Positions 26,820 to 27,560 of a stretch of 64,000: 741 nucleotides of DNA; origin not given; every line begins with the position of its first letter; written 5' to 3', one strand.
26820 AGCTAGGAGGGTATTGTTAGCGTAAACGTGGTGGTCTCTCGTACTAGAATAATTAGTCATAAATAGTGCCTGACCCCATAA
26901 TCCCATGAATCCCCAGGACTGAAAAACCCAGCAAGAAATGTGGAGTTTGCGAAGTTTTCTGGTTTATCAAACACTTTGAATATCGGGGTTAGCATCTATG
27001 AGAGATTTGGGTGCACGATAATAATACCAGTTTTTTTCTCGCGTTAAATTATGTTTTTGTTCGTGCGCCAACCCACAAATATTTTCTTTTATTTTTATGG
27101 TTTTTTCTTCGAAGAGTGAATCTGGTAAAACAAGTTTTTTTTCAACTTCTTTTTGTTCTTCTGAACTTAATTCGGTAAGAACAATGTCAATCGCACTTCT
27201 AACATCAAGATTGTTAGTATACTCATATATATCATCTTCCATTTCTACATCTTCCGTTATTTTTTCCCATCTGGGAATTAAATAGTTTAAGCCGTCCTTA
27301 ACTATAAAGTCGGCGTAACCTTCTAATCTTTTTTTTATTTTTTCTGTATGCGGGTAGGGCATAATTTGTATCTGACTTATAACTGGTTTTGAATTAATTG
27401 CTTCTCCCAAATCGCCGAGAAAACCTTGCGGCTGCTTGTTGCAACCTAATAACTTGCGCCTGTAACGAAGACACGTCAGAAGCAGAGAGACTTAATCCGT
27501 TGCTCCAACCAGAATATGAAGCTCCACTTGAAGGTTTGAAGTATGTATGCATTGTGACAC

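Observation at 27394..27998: Main RHS C-terminal toxin domain of unknown family, with translationally coupled immunity ORF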

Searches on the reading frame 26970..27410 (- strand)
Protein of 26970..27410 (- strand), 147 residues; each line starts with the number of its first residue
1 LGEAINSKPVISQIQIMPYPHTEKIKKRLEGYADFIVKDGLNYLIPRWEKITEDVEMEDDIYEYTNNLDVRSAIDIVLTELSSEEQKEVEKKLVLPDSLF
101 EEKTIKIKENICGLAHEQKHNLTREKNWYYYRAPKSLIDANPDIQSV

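Call 3: search_protein_families(library=pfam, max_evalue=1, proteins=[window:26970-27410:-])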
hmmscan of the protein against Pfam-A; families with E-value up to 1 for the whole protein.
seq(147 aa): 1 family
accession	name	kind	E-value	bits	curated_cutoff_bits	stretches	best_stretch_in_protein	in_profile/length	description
PF21188.2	BRR2_plug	-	0.097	13.5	25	1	70-99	25-54/69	Pre-mRNA-splicing helicase BRR2 plug domain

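Call 5: search_protein_families(library=ncbifam, max_evalue=1, proteins=[window:26970-27410:-])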
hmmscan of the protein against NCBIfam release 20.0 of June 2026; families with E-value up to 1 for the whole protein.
seq(147 aa): 1 family
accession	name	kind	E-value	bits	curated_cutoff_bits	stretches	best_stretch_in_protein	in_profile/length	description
TIGR03642.1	cas_csx14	hypoth_equivalog_domain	0.071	13.4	90.35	1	56-123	20-89/124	CRISPR-associated protein Csx14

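Call 8: find_homologous_proteins(query=window:26970-27410:-, max_evalue=0.001)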
Query seq(147 aa) (147 aa): 1 proteins with E <= 0.001 among 33 candidates.
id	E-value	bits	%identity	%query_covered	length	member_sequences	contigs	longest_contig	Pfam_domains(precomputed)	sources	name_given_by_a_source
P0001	9.4e-81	287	100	89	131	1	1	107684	-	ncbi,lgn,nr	ncbi:hypothetical protein EPN83_02215 [Patescibacteria group bacterium]|nr:MAG: hypothetical protein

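Call 43: search_solved_structures(query=window:26970-27410:-, max_evalue=10, show_alignments=2)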
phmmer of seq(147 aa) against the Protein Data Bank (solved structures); distinct sequences matched with E-value up to 10: 1.
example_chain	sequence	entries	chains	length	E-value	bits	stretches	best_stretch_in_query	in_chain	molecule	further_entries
4rth_A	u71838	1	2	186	1.6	11.9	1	33-83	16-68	Membrane-extrinsic protein of photosystem II PsbP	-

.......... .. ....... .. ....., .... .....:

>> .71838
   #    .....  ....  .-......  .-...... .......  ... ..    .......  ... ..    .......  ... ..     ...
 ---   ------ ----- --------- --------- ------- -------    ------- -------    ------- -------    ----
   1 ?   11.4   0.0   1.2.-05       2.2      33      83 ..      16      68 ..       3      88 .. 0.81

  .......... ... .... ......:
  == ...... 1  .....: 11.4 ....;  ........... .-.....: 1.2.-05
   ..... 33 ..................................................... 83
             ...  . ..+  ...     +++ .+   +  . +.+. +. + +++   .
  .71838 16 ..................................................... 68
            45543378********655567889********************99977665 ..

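Call 51: find_related_loci(query=A3, collection=genome_contigs, flank=3000)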
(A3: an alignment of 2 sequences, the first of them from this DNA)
Query A3 (131 aa) in genome_contigs; peptide patterns used: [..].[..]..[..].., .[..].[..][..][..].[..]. (x = any residue, [..] = any of these).
106 stretches matched a pattern, but none encodes a relative of the query by tblastn (E <= 1e-3).

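Call 52: find_related_loci(query=A3, collection=metagenome_contigs, flank=3000)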
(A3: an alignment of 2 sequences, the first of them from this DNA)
Query A3 (131 aa) in metagenome_contigs; peptide patterns used: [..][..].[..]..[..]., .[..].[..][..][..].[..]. (x = any residue, [..] = any of these).
600 stretches matched a pattern, but none encodes a relative of the query by tblastn (E <= 1e-3).

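Call 68: find_encoding_contigs(protein=P0001, flank=9000, max_places=3)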
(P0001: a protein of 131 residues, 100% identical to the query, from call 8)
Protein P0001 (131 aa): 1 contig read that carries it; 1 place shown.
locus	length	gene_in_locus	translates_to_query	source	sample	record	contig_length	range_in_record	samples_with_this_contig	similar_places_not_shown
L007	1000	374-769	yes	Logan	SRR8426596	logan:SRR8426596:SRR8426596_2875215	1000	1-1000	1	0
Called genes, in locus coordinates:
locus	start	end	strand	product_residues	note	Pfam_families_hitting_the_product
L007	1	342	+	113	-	?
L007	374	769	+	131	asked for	-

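Call 73: search_solved_structures(query=A3, max_evalue=10, show_alignments=0)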
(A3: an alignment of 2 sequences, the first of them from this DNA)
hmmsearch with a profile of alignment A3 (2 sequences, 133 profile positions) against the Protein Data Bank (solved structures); distinct sequences matched with E-value up to 10: 5.
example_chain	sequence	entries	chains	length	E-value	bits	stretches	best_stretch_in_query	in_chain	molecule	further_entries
1pv5_A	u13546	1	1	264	0.49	13.5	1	13-55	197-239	Hypothetical protein ywqG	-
4jio_A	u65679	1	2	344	0.78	12.8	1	26-77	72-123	BRO1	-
5gj6_A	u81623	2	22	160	1.2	12.3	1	39-108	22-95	Outer capsid protein VP4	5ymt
5yms_A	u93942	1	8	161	1.2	12.3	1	39-108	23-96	Outer capsid protein VP4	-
4zqa_A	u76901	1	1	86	2.2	11.4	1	68-111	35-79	Sin3 histone deacetylase corepressor complex component SDS3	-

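Call 81: find_related_loci(query=A6, collection=metagenome_contigs, flank=2500)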
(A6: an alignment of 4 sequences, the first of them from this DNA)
Query A6 (131 aa) in metagenome_contigs; peptide patterns used: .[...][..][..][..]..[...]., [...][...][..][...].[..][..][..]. (x = any residue, [..] = any of these).
228 stretches matched a pattern; 5 encode a relative of the query (tblastn E <= 1e-3); 5 distinct loci.
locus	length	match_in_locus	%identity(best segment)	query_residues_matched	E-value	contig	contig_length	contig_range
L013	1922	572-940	45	3-124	2e-31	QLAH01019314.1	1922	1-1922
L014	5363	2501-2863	30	1-121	7e-14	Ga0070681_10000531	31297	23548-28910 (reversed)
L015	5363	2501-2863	30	1-121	7e-14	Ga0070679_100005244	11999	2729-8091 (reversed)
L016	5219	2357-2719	33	1-124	2e-13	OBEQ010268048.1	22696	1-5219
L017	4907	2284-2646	33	1-124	2e-13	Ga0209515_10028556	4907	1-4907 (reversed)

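Call 82: search_protein_families(library=pfam, alignment_id=A6, max_evalue=0.1)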
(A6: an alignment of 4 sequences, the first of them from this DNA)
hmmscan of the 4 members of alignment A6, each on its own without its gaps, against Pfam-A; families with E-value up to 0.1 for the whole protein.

A. member 1, seq(131 aa): 1 family
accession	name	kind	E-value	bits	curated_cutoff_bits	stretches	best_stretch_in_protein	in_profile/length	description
PF21188.2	BRR2_plug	-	0.079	13.8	25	0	54-83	25-54/69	Pre-mRNA-splicing helicase BRR2 plug domain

B. families by the number of members that match (of 4 scanned): 5 families
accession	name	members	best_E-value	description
PF09733.14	VEFS-Box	1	0.0052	VEFS-Box of polycomb protein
PF20018.4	VMAP-M14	1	0.0068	vWA-MoxR associated protein middle region (VMAP-M) 14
PF13495.12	Phage_int_SAM_4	1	0.019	Phage integrase, N-terminal SAM-like domain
PF10004.14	DUF2247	1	0.049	Uncharacterized protein conserved in bacteria (DUF2247)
PF21188.2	BRR2_plug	1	0.079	Pre-mRNA-splicing helicase BRR2 plug domain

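Call 83: search_solved_structures(query=A6, max_evalue=10)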
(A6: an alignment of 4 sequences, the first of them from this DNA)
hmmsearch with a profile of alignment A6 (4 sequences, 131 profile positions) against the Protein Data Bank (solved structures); distinct sequences matched with E-value up to 10: 4.
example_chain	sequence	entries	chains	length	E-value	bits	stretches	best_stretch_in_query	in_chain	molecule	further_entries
29vf_X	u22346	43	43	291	0.73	13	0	25-51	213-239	Transcription initiation factor IIE subunit beta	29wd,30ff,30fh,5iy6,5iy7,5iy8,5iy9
44xa_A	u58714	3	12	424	1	12.5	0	25-56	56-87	6-phosphofructokinase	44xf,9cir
5it7_hh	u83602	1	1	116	1.8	11.7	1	53-111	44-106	KLLA0F05247p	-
6uz7_Bh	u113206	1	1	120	2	11.6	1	53-111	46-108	KLLA0F05247p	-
